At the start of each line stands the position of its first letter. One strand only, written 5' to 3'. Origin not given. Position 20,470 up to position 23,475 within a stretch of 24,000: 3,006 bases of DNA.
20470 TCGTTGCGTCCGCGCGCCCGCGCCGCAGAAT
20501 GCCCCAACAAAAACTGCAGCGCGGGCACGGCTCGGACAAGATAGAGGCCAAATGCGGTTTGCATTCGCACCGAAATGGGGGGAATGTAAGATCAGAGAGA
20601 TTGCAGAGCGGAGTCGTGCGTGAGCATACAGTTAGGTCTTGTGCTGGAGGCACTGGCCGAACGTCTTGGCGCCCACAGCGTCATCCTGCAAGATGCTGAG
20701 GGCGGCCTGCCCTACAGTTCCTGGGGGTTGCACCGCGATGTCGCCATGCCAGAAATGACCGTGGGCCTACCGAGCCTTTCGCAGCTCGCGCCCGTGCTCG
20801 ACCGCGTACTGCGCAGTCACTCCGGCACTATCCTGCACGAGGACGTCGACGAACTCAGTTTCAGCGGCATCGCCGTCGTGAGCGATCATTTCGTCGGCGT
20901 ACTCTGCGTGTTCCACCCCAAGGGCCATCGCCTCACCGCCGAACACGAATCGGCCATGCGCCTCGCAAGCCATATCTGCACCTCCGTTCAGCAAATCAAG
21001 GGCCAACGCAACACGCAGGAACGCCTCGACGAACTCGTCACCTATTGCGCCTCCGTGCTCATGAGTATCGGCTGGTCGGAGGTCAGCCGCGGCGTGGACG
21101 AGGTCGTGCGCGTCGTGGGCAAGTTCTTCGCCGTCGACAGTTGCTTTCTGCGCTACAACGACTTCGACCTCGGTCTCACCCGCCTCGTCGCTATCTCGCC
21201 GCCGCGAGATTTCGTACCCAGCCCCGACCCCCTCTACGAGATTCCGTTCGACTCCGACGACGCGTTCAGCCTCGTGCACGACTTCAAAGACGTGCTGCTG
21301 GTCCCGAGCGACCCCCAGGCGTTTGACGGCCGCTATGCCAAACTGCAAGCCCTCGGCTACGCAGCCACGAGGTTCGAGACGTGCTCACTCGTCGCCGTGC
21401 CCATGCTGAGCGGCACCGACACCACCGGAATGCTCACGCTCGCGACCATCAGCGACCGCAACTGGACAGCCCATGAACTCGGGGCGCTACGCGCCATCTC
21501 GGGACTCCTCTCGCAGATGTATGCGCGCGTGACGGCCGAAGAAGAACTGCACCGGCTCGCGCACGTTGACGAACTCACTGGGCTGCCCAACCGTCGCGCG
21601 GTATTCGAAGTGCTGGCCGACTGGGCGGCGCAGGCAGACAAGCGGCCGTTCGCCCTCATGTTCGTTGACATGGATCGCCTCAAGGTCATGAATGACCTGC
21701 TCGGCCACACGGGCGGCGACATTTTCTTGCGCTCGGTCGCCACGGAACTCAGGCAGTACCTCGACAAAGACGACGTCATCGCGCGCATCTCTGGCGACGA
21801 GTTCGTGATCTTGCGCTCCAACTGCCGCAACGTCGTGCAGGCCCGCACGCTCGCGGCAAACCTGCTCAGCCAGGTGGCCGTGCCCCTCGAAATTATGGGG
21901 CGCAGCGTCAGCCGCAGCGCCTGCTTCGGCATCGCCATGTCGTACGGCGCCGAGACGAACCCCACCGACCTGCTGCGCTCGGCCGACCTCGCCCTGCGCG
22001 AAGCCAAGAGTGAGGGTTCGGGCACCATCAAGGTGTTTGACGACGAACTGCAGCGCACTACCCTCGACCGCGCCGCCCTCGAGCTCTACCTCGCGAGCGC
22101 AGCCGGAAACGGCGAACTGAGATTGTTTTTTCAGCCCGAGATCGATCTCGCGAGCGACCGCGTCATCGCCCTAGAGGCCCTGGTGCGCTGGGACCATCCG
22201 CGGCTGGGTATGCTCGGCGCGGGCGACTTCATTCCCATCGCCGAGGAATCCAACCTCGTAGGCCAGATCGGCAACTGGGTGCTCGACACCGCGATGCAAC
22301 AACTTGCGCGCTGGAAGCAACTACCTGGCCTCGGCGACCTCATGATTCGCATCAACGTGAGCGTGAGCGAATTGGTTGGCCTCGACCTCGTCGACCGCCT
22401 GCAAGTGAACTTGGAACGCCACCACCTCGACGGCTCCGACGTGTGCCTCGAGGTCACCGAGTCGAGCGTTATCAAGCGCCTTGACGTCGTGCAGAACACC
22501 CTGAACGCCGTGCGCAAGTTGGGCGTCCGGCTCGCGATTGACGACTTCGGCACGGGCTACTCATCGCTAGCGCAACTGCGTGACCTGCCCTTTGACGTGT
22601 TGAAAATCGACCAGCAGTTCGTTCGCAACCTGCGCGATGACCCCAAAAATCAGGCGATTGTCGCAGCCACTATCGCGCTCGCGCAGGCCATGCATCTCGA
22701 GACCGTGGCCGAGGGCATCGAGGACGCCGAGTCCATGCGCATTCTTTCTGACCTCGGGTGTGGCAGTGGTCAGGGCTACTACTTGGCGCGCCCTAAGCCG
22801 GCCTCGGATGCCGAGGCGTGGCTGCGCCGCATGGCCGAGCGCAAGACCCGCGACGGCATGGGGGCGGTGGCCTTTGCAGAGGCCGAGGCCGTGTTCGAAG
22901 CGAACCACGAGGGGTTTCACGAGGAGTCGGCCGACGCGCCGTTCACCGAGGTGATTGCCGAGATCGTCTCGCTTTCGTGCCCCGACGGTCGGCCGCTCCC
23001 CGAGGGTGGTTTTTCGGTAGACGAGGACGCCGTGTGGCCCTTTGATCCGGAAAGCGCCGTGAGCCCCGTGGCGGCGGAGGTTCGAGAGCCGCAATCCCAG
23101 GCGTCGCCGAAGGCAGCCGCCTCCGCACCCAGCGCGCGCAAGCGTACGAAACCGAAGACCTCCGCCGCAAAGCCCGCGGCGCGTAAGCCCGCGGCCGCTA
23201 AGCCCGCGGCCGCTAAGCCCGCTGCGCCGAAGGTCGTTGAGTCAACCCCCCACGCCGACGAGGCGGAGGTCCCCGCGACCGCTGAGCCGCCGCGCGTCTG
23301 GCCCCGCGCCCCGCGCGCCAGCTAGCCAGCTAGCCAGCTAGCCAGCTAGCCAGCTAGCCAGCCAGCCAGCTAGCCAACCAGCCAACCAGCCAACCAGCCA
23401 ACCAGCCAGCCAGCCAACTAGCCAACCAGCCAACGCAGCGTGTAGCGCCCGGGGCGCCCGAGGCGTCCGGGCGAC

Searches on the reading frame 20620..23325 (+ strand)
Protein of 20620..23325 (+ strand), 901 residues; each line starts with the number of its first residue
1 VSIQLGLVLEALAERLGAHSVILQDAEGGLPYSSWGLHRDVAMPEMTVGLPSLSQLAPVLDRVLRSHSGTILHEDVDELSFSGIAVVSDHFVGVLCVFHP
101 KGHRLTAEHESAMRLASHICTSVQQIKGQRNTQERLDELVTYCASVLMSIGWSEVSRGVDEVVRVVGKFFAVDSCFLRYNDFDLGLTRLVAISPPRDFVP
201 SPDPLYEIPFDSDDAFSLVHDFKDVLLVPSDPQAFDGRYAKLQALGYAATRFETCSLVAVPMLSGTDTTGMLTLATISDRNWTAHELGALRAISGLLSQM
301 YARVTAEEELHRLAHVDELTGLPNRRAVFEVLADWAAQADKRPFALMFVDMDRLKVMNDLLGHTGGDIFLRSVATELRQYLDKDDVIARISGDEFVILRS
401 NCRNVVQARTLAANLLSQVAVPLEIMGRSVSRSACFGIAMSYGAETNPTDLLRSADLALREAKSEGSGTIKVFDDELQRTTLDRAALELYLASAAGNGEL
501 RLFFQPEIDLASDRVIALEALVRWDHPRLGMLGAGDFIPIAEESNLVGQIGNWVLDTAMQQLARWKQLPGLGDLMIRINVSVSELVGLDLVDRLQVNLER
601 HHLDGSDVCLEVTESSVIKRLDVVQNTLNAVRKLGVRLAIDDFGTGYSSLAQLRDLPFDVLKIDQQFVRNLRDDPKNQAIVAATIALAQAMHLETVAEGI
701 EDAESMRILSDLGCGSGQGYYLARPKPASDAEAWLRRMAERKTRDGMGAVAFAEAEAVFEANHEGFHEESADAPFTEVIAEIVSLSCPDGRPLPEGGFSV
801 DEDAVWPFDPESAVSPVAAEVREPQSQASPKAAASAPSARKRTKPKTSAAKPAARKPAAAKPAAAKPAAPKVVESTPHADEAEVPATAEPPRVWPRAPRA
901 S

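Call 7: search_protein_families(library=pfam, proteins=[window:20620-23325:+], max_evalue=0.001)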
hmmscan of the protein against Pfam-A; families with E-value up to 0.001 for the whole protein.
window:20620-23325:+ (901 aa): 3 families
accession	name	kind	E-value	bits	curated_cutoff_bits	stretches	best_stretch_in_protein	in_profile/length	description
PF00563.25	EAL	-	5.2e-72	242.5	31.3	1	494-725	7-236/236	EAL domain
PF00990.26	GGDEF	-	2.5e-36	125.3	23.8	1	314-467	1-159/161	Diguanylate cyclase, GGDEF domain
PF01590.32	GAF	-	1.6e-08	35.6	22.4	1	159-298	6-130/133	GAF domain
